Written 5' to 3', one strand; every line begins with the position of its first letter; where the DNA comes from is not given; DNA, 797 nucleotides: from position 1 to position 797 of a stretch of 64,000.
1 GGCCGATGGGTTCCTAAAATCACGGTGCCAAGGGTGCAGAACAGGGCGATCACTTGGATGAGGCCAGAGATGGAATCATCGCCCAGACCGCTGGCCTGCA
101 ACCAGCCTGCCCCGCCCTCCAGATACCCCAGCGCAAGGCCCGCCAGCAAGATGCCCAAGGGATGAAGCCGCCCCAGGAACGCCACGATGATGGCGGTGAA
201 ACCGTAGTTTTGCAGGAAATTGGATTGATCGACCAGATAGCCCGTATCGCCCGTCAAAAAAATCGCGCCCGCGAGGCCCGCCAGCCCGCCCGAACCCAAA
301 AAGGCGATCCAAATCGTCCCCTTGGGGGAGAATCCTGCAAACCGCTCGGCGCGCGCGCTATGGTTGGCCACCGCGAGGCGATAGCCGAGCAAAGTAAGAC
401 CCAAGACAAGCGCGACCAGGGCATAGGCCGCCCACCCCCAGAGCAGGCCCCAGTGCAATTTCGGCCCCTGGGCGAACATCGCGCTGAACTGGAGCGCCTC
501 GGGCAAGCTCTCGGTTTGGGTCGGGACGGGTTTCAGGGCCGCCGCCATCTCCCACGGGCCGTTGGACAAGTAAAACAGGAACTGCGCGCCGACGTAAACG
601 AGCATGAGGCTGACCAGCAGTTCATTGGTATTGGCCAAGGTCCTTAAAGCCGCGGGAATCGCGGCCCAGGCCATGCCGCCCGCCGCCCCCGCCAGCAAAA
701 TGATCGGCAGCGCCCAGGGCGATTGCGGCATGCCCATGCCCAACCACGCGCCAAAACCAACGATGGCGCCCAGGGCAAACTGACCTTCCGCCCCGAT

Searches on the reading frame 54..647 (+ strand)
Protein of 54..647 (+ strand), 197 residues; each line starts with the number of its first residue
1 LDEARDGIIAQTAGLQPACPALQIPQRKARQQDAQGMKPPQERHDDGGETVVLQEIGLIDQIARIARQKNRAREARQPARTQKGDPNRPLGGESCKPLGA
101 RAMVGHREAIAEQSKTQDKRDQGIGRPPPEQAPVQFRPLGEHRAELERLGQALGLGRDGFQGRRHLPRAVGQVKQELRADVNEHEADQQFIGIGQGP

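Call 28: search_protein_families(library=padloc, alignment_id=A1, max_evalue=0.001)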
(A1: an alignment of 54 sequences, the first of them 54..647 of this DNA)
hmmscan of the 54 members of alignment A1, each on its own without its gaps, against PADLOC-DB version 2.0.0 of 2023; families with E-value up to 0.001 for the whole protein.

A. member 1, window:54-647:+ (197 aa): 0 families

B. families by the number of members that match (of 54 scanned): 28 families (the first 25 are shown)
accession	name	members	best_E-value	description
PDLC02152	Cas13a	1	2.8e-135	-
PDLC01681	Cas13a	1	8.9e-28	Cas13a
PDLC04135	mad3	1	1.2e-27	mads_3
PDLC04579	PDC-M32B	1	7.3e-27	-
PDLC01467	Cas13a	1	2.9e-26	CAS-VI-A; effector__SPE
PDLC04578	PDC-M32B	1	1.7e-23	-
PDLC04575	PDC-M32A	1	1.6e-13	-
PDLC04577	PDC-M32A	1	2.4e-13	-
PDLC04576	PDC-M32A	1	3.3e-12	-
PDLC04140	mad8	1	6.4e-12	mads_8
PDLC04574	PDC-M32A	1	1.5e-10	-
PDLC04581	PDC-M32B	1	4.7e-09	-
PDLC02980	AriA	1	1.9e-08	-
PDLC04718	PDC-M59B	1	2.1e-08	-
PDLC04580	PDC-M32B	1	1.4e-07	-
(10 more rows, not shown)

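Call 29: search_protein_families(library=pfam, alignment_id=A1, max_evalue=0.00001)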
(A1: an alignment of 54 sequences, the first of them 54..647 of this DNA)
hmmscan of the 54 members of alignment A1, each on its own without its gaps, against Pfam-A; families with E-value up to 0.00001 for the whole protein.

A. member 1, window:54-647:+ (197 aa): 0 families

B. families by the number of members that match (of 54 scanned): 68 families (the first 25 are shown)
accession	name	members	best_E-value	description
PF01266.30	DAO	2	2.8e-71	FAD dependent oxidoreductase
PF02771.21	Acyl-CoA_dh_N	2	2.3e-37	Acyl-CoA dehydrogenase, N-terminal domain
PF00441.29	Acyl-CoA_dh_1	2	1.3e-27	Acyl-CoA dehydrogenase, C-terminal domain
PF02770.24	Acyl-CoA_dh_M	2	6.5e-21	Acyl-CoA dehydrogenase, middle domain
PF01474.22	DAHP_synth_2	1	2e-211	Class-II DAHP synthetase family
PF06253.16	MTTB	1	1.5e-210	Trimethylamine methyltransferase (MTTB)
PF02538.19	Hydantoinase_B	1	1.1e-144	Hydantoinase B/oxoprolinase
PF00815.25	Histidinol_dh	1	5.9e-134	Histidinol dehydrogenase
PF01406.26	tRNA-synt_1e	1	1.1e-114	tRNA synthetases class I (C) catalytic domain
PF01070.24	FMN_dh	1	2.4e-107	FMN-dependent dehydrogenase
PF01968.24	Hydantoinase_A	1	2.3e-79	Hydantoinase/oxoprolinase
PF00370.27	FGGY_N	1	6.2e-69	FGGY family of carbohydrate kinases, N-terminal domain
PF13714.12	PEP_mutase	1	1.1e-67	Phosphoenolpyruvate phosphomutase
PF00155.27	Aminotran_1_2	1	2.3e-64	Aminotransferase class I and II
PF00749.27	tRNA-synt_1c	1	2.9e-59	tRNA synthetases class I (E and Q), catalytic domain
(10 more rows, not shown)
